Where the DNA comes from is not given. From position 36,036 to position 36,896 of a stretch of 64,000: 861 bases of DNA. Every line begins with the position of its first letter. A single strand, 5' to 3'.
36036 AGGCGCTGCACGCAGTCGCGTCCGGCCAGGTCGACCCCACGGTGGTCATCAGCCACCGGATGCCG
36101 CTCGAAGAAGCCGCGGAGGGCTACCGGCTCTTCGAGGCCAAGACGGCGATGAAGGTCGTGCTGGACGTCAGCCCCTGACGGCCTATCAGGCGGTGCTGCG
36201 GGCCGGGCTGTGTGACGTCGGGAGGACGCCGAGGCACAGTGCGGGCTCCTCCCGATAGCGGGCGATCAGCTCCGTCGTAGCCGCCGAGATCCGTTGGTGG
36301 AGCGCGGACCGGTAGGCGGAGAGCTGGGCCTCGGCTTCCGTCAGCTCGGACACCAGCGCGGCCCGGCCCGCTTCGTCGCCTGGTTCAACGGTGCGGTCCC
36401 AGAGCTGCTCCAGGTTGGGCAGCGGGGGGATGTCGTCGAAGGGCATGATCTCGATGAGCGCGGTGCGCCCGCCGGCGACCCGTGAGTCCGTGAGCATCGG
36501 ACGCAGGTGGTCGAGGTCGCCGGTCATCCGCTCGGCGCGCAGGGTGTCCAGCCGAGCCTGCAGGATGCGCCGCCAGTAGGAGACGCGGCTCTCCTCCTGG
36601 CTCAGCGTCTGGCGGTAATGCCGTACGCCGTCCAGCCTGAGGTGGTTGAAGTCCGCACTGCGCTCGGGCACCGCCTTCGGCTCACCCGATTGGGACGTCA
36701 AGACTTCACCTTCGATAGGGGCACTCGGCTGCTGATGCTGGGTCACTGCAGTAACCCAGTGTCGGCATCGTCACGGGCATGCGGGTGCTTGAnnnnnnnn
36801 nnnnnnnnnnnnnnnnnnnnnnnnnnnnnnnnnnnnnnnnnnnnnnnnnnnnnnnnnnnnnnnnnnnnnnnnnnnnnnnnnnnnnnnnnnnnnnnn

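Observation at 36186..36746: Helical protein carrying the RsiG c-di-GMP-binding signature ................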

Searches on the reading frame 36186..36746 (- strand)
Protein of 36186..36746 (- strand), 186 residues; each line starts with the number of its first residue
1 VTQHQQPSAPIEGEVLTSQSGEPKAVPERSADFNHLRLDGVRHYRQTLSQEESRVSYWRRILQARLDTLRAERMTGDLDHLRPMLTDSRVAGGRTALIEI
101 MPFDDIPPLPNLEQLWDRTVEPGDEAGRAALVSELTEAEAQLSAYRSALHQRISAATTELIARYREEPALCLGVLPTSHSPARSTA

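Call 3: search_protein_families(library=pfam, proteins=[window:36186-36746:-], max_evalue=10)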
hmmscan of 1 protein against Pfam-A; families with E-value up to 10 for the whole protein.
window:36186-36746:- (186 aa): 3 families
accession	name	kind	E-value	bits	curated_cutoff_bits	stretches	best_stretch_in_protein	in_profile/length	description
PF22802.1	RsiG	-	4.8e-18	65.1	27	2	28-73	2-47/65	RsiG-like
PF03739.19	LptF_LptG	-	0.045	13.2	27.9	1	15-158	183-280/353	Lipopolysaccharide export system permease LptF/LptG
PF01442.23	Apolipoprotein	-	0.1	12.7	90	1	128-163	39-74/190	Apolipoprotein A1/A4/E domain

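Call 4: search_protein_families(library=ncbifam, proteins=[window:36186-36746:-], max_evalue=10)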
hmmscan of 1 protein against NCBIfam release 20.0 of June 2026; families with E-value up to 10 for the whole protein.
window:36186-36746:- (186 aa): 0 families

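Call 5: search_solved_structures(query=window:36186-36746:-, max_evalue=10, show_alignments=3)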
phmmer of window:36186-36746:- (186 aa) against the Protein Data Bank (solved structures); distinct sequences matched with E-value up to 10: 11.
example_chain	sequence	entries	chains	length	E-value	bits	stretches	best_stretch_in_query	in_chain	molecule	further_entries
6pfj_T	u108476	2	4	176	8.2e-05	25.9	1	23-169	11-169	AmfC protein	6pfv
7lq3_B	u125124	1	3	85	0.00081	22.6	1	31-74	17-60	RsiG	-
7lq2_B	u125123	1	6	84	0.00084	22.6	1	31-74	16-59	RR RsiG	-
7lq4_D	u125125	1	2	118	0.0014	21.8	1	29-74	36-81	RsiG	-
6yw5_QQ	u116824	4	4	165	0.59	13.3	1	101-151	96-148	Mitochondrial 37S ribosomal protein S17 | uS17m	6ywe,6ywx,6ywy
3j0j_I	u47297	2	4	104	0.76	12.9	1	125-168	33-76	V-type ATP synthase, subunit (VAPC-THERM)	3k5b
2vra_A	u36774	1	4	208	0.93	12.7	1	19-118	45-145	ROUNDABOUT 1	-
2vr9_A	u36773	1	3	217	0.98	12.6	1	19-118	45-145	ROUNDABOUT 1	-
2lm9_A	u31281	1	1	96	1.3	12.2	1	120-175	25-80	Blo t 21 allergen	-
9tlt_A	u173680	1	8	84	1.6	11.9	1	127-162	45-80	Sc-apCC-2-KLHL20-4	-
5y5x_I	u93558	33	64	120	4.4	10.5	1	125-168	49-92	V-type ATP synthase, subunit (VAPC-THERM) | V-type ATP synthase subunit G | V-type ATP synthase, subunit G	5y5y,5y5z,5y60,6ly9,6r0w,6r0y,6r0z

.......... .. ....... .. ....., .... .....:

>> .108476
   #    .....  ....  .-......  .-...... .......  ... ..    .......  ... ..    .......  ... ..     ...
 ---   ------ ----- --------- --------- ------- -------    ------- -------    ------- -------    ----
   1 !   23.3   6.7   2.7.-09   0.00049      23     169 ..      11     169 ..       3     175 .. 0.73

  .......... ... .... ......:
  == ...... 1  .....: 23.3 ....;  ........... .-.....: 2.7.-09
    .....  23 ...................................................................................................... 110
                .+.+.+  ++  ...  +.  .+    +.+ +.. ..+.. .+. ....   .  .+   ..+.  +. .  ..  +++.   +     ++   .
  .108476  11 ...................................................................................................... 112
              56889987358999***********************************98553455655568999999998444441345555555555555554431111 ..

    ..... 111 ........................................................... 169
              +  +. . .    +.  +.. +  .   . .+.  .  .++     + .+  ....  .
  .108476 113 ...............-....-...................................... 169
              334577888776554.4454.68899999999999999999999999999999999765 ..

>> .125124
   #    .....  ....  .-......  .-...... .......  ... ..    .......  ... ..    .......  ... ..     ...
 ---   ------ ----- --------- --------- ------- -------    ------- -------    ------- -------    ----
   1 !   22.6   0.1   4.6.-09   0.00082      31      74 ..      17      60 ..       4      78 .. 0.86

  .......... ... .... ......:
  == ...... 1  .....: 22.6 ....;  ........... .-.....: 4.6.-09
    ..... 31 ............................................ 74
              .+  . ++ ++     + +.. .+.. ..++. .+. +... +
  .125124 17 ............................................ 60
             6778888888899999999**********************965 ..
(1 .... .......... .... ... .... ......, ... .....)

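Call 13: find_encoding_contigs(protein=window:36186-36746:-, flank=10000, max_places=6)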
Protein window:36186-36746:- (186 aa): no gene with exactly this product is on record in the collection.

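Call 14: find_homologous_proteins(query=window:36186-36746:-, max_evalue=0.001)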
Query window:36186-36746:- (186 aa): 1975 proteins with E <= 0.001 among 2346 candidates; the best 120 are listed.
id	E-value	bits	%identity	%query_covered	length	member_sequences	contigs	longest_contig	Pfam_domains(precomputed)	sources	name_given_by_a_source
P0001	3.0e-105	368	99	92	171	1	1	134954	PF22802.2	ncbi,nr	ncbi:MAG TPA: hypothetical protein VNB94_03850 [Mycobacteriales bacterium]|nr:hypothetical protein [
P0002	1.3e-91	323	85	94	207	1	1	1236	PF22802.2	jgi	-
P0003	1.2e-74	268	73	92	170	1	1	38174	PF22802.2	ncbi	-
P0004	4.3e-66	240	72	85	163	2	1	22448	PF22802.2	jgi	-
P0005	9.1e-63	229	72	80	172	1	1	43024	PF22802.2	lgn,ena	-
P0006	6.8e-62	226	70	79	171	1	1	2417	PF22802.2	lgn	-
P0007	1.4e-61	225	60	92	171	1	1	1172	PF22802.2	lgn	-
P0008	4.5e-61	224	66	87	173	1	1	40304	PF22802.2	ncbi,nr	ncbi:MAG TPA: hypothetical protein VNA12_00770 [Mycobacteriales bacterium]|nr:hypothetical protein [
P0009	1.3e-60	222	69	81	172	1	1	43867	PF22802.2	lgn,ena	-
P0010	1.4e-60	222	62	92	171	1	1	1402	PF22802.2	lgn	-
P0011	2.9e-59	218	68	82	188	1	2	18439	PF22802.2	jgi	jgi:hypothetical protein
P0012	2.4e-58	215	67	81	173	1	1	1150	PF22802.2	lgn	-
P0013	2.9e-58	215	67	81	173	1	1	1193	PF22802.2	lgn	-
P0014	3.1e-58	214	66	82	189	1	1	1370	PF22802.2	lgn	-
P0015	7.1e-58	213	64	85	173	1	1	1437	PF22802.2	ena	-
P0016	1.6e-57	212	67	82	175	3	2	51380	PF22802.2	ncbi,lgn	-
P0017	2.8e-57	211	63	86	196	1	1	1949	PF22802.2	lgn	-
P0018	3.2e-57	211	65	81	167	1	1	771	PF22802.2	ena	-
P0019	5.9e-57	210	60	92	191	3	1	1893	PF22802.2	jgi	jgi:hypothetical protein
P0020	6.1e-57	210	66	82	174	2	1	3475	PF22802.2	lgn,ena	-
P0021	7.6e-57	210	63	85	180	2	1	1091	PF22802.2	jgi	jgi:hypothetical protein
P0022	9.9e-57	210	64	87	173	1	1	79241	PF22802.2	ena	-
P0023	1.0e-56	210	64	87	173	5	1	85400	PF22802.2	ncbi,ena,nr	ncbi:MAG TPA: hypothetical protein VNQ77_11230 [Frankiaceae bacterium]|nr:hypothetical protein [Fran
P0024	1.6e-56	209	63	85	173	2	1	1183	PF22802.2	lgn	-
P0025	1.7e-56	209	59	92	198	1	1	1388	PF22802.2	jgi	jgi:hypothetical protein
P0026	1.7e-56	209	59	94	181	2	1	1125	PF22802.2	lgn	-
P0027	2.3e-56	208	65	82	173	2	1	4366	PF22802.2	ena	-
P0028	3.0e-56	208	66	81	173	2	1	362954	PF22802.2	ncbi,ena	ncbi:MAG TPA: hypothetical protein VF519_03945 [Mycobacteriales bacterium]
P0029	3.1e-56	208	66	82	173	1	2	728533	PF22802.2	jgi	jgi:hypothetical protein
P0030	3.2e-56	208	66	82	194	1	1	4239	PF22802.2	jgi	jgi:hypothetical protein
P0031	3.3e-56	208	65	83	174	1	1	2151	PF22802.2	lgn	-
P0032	3.3e-56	208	65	82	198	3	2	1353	PF22802.2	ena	-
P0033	3.3e-56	208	58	92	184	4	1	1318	PF22802.2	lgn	-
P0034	4.2e-56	208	66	82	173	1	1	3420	PF22802.2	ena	-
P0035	4.6e-56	207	60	90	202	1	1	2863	PF22802.2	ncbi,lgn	-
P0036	5.1e-56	207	65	82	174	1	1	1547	PF22802.2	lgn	-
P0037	6.6e-56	207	64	82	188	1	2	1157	PF22802.2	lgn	-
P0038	7.2e-56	207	62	87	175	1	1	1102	PF22802.2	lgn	-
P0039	9.3e-56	206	64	86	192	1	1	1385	PF22802.2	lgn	-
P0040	9.7e-56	206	63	86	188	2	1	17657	PF22802.2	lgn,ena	-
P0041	9.9e-56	206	65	81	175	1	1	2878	PF22802.2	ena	-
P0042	1.0e-55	206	64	82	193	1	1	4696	PF22802.2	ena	-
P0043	1.1e-55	206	62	88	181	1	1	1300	PF22802.2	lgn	-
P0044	1.3e-55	206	63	87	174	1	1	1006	PF22802.2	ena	-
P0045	1.3e-55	206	66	81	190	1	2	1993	PF22802.2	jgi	jgi:hypothetical protein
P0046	1.4e-55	206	64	82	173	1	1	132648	PF22802.2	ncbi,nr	ncbi:MAG TPA: hypothetical protein VNA20_10980 [Frankiaceae bacterium]|nr:hypothetical protein [Fran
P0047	1.4e-55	206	65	82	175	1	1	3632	PF22802.2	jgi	jgi:hypothetical protein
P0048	2.2e-55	205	64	82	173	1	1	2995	PF22802.2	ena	-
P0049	2.4e-55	205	63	87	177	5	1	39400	PF22802.2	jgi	jgi:hypothetical protein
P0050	2.5e-55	205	62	85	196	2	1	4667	PF22802.2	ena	-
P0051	2.8e-55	205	65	81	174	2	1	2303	PF22802.2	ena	-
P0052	3.2e-55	205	62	85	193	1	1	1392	PF22802.2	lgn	-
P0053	3.2e-55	205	64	82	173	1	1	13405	PF22802.2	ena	-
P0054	3.3e-55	205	60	90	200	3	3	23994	PF22802.2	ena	-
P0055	3.4e-55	205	63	82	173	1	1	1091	PF22802.2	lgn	-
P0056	3.6e-55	205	58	90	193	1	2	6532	PF22802.2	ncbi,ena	-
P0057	4.0e-55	204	62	89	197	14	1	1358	PF22802.2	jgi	jgi:hypothetical protein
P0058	4.2e-55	204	65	81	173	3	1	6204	PF22802.2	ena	-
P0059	4.3e-55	204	61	89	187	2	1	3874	PF22802.2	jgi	jgi:hypothetical protein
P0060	4.4e-55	204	62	86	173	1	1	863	PF22802.2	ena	-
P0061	4.4e-55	204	61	85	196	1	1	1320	PF22802.2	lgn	-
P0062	5.0e-55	204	64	82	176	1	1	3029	PF22802.2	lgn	-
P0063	5.0e-55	204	63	87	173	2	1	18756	PF22802.2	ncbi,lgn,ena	-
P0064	5.9e-55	204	64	82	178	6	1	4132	PF22802.2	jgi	jgi:hypothetical protein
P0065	7.2e-55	204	65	82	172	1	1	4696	PF22802.2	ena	-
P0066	7.3e-55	204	63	85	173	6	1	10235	PF22802.2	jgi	jgi:hypothetical protein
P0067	7.6e-55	203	63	85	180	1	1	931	PF22802.2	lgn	-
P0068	8.0e-55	203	64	81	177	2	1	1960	PF22802.2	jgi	jgi:hypothetical protein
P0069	8.1e-55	203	62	87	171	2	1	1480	PF22802.2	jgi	jgi:hypothetical protein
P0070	8.8e-55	203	60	90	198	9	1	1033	PF22802.2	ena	-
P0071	9.5e-55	203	65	82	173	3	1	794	PF22802.2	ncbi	-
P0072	1.0e-54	203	65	80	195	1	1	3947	PF22802.2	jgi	jgi:hypothetical protein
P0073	1.1e-54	203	63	83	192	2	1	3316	PF22802.2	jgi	jgi:hypothetical protein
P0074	1.3e-54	203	61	85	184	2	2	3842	PF22802.2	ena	-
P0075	1.3e-54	203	57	92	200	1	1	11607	PF22802.2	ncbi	-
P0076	1.4e-54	203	56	95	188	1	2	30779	PF22802.2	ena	-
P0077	1.4e-54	203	65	82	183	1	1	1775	PF22802.2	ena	-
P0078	1.4e-54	203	64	82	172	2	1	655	PF22802.2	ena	-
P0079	1.4e-54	203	66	81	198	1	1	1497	PF22802.2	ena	-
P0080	1.5e-54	203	62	86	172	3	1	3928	PF22802.2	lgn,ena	-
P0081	1.6e-54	202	63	81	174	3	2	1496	PF22802.2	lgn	-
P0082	1.6e-54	202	64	82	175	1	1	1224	PF22802.2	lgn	-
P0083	1.6e-54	202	65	81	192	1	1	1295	PF22802.2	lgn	-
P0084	1.6e-54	202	65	81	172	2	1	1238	PF22802.2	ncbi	-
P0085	1.7e-54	202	62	86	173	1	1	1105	PF22802.2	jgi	-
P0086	1.8e-54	202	64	81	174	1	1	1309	PF22802.2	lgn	-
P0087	1.8e-54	202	64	82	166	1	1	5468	PF22802.2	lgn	-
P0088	1.8e-54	202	64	82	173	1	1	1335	PF22802.2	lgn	-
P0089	2.0e-54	202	58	92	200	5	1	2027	PF22802.2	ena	-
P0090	2.2e-54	202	59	90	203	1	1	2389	PF22802.2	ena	-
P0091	2.3e-54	202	60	87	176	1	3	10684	PF22802.2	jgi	jgi:hypothetical protein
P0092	2.4e-54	202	60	87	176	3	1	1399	PF22802.2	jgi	jgi:anti-sigma-K factor RsiG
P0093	2.9e-54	202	64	81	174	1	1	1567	PF22802.2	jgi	jgi:hypothetical protein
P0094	3.2e-54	201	63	85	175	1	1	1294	PF22802.2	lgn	-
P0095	3.3e-54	201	62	87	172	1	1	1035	PF22802.2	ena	-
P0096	3.3e-54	201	66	81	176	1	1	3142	PF22802.2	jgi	jgi:hypothetical protein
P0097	3.5e-54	201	65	82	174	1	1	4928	PF22802.2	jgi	jgi:hypothetical protein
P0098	3.5e-54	201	63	83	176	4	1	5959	PF22802.2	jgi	jgi:hypothetical protein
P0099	3.6e-54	201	61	86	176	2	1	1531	PF22802.2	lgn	-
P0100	3.6e-54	201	60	91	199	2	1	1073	PF22802.2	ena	-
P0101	3.7e-54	201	58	90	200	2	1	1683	PF22802.2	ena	-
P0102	3.8e-54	201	64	81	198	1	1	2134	PF22802.2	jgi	jgi:hypothetical protein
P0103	3.8e-54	201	61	82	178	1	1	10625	PF22802.2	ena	-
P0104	4.1e-54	201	64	81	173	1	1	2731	PF22802.2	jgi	jgi:hypothetical protein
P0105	4.2e-54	201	60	90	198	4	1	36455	PF22802.2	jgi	jgi:hypothetical protein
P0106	4.2e-54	201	64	82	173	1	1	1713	PF22802.2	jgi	jgi:hypothetical protein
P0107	4.3e-54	201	62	88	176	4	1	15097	PF22802.2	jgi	jgi:hypothetical protein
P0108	4.4e-54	201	60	90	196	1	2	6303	PF22802.2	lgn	-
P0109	4.5e-54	201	64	86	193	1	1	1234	PF22802.2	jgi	-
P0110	4.6e-54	201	64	82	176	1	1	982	PF22802.2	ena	-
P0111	4.9e-54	201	61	86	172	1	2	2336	PF22802.2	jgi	jgi:hypothetical protein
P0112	4.9e-54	201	58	90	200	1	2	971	PF22802.2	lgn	-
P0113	5.0e-54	201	62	85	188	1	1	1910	PF22802.2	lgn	-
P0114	5.6e-54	201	62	85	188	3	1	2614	PF22802.2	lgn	-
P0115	5.7e-54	201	63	82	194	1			PF22802.2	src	-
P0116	5.8e-54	201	66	83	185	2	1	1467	PF22802.2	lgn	-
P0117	5.8e-54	201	61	85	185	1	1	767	PF22802.2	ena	-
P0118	5.9e-54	201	62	84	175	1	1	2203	PF22802.2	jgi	-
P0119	6.1e-54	201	61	87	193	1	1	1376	PF22802.2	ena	-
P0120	6.2e-54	201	63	81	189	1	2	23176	PF22802.2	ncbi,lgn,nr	ncbi:MAG: hypothetical protein M3Z02_07450 [Actinomycetota bacterium]|nr:hypothetical protein [Actin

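Call 29: find_related_loci(query=A1, collection=genome_contigs, flank=10000)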
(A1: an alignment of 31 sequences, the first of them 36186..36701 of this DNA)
Query A1 (171 aa) in genome_contigs; peptide patterns used: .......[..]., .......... (x = any residue, [..] = any of these).
324 stretches matched a pattern; 312 encode a relative of the query (tblastn E <= 1e-3); the best 80 are kept; 80 distinct loci.
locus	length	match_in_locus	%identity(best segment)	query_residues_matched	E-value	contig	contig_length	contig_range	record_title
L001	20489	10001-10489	66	1-161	2e-65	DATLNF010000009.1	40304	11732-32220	MAG TPA_asm: Mycobacteriales bacterium isolate SMAG_U13793 k141_3866201, whole genome shotgun sequence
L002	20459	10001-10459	66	11-161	3e-61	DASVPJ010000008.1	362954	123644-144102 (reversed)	MAG TPA_asm: Mycobacteriales bacterium isolate SMAG_U3176 k141_175712, whole genome shotgun sequence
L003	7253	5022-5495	62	5-161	7e-61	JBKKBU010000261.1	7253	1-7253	MAG: Mycobacteriales bacterium isolate swi_bin.373 S1Ck127_11887120_flag_0_multi_8.9888_len_7253, whole genome shotgun s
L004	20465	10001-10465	63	10-162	1e-60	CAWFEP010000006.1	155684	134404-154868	MAG: uncultured Actinomycetota bacterium isolate MFD04434.bin.2.51 genome assembly, contig: contig_41098, whole genome s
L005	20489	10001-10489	63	11-171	2e-60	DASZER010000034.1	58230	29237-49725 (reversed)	MAG TPA_asm: Frankiaceae bacterium isolate SMAG_U6499 k141_418895, whole genome shotgun sequence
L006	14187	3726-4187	64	10-161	2e-60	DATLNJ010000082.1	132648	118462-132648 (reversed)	MAG TPA_asm: Frankiaceae bacterium isolate SMAG_U13797 k141_4042023, whole genome shotgun sequence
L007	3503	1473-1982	58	1-170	3e-59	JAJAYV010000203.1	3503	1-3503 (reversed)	MAG: Frankiaceae bacterium isolate CAN_BIN20 c_000000091398, whole genome shotgun sequence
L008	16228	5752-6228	60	2-161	6e-59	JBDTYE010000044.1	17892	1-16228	MAG: Actinomycetota bacterium isolate cluster4_bin.132 NODE_6158_length_17892_cov_6.207939, whole genome shotgun sequenc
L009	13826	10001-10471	61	3-161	9e-58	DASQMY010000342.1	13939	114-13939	MAG TPA_asm: Mycobacteriales bacterium isolate SMAG_U10762 k141_271478, whole genome shotgun sequence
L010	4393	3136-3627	59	3-161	6e-58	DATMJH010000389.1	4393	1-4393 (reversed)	MAG TPA_asm: Mycobacteriales bacterium isolate SMAG_U13563 k141_55230, whole genome shotgun sequence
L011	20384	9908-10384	60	4-161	6e-58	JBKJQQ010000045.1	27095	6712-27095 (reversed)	MAG: Mycobacteriales bacterium isolate ant_bin.503 k117_5150937, whole genome shotgun sequence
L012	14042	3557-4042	59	9-171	1e-57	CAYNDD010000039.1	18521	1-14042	MAG TPA_asm: uncultured Frankiaceae bacterium isolate binchicken_co54_360 genome assembly, contig: NODE_5318_length_1852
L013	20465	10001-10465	61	8-161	2e-57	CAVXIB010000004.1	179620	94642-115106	MAG: uncultured Actinomycetota bacterium isolate MFD02581.bin.3.326 genome assembly, contig: contig_12177, whole genome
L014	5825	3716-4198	59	2-161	2e-57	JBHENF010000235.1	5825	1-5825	MAG: Mycobacteriales bacterium isolate S4_bin.36.orig S4_k141_2764135, whole genome shotgun sequence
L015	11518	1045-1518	61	6-162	1e-57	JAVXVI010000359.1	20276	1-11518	MAG: Actinomycetota bacterium isolate BP_338 scaffold_591480, whole genome shotgun sequence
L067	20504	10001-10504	53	2-169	2e-52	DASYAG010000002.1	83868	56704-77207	MAG TPA_asm: Acidothermaceae bacterium isolate SMAG_U4874 k141_2244988, whole genome shotgun sequence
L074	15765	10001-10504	52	2-169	4e-52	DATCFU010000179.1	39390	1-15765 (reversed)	MAG TPA_asm: Acidothermaceae bacterium isolate SMAG_U7788 k141_11794, whole genome shotgun sequence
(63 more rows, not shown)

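Call 41: predict_structure(alignment_id=A1)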
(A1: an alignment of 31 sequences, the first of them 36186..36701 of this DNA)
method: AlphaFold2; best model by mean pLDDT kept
length: 171 residues; sequences in the alignment: 31
mean_pLDDT: 86.0   pTM: 0.77
mean pLDDT of the five models: 86.0, 85.9, 84.0, 82.3, 79.0
residues with pLDDT >= 90: 100; 70-90: 48; 50-70: 20; < 50: 3
segments of 3 or more residues with pLDDT < 50: none
pLDDT, mean of each block of 10 residues (from residue 1): 62 91 93 94 94 83 81 82 82 91 91 96 97 95 95 82 55 59
secondary structure, 60 per line:
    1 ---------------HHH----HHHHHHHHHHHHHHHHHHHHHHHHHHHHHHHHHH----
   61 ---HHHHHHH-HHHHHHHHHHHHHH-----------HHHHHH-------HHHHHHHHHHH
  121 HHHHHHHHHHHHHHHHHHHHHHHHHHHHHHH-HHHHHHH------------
elements in order: H23-56 H64-70 H72-85 H97-102 H110-151 H153-159

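Call 43: search_protein_representatives(alignment_id=A1)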
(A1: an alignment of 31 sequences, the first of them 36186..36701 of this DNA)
Query: 31 sequences, 174 profile positions. Proteins with E-value up to 0.001 (for the whole library): 836; up to 1e-10: 320; up to 1e-30: 130. The best 150 are listed.
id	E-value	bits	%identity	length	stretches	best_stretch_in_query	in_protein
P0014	2.9e-74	264.6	-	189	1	7-167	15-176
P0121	3.1e-67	241.7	-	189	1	8-171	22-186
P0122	6.4e-67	240.7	-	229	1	1-169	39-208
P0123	5.8e-66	237.6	-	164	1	13-172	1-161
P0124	1.3e-65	236.4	-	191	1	7-169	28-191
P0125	7.9e-65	233.9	-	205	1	7-168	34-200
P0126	4.2e-64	231.5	-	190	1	4-171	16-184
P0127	2.8e-62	225.6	-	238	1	6-170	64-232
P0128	3.1e-62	225.4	-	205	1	5-166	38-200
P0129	2.1e-61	222.7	-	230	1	6-169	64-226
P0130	8.8e-61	220.7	-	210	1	5-167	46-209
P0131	3.5e-58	212.2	-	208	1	5-170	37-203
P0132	3.8e-58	212.1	-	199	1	6-168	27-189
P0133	5.4e-58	211.6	-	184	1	5-165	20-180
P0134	1.3e-57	210.4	-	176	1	7-171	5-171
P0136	1.9e-56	206.5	-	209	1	6-171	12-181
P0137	4.4e-56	205.4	-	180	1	7-173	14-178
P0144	1.8e-53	196.9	-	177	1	5-169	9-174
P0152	2.6e-50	186.6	-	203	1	7-169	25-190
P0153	3.7e-50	186.1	-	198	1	5-166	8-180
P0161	4.2e-48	179.4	-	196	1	8-169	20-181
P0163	2.2e-47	177.0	-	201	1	8-171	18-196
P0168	1.6e-45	171.0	-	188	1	4-167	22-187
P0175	3.5e-44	166.6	-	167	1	18-167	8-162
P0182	1.2e-42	161.6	-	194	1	9-167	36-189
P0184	2.0e-42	160.9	-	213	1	5-171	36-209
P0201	8.8e-38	145.8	-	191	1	17-165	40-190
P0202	1.5e-37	145.1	-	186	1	6-167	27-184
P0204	1.9e-37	144.7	-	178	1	13-166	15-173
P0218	2.6e-36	141.0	-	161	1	11-165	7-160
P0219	2.9e-36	140.8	-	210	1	5-167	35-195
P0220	4.8e-36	140.1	-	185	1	9-167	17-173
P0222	1.5e-35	138.5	-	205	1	10-169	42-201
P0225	1.1e-34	135.7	-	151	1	20-166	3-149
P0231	6.8e-34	133.1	-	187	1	20-166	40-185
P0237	1.6e-32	128.7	-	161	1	16-164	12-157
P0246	4.2e-31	124.0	-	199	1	5-169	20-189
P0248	5.3e-31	123.7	-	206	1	21-170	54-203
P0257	2.0e-29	118.6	-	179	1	13-163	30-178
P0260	3.1e-29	118.0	-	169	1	9-161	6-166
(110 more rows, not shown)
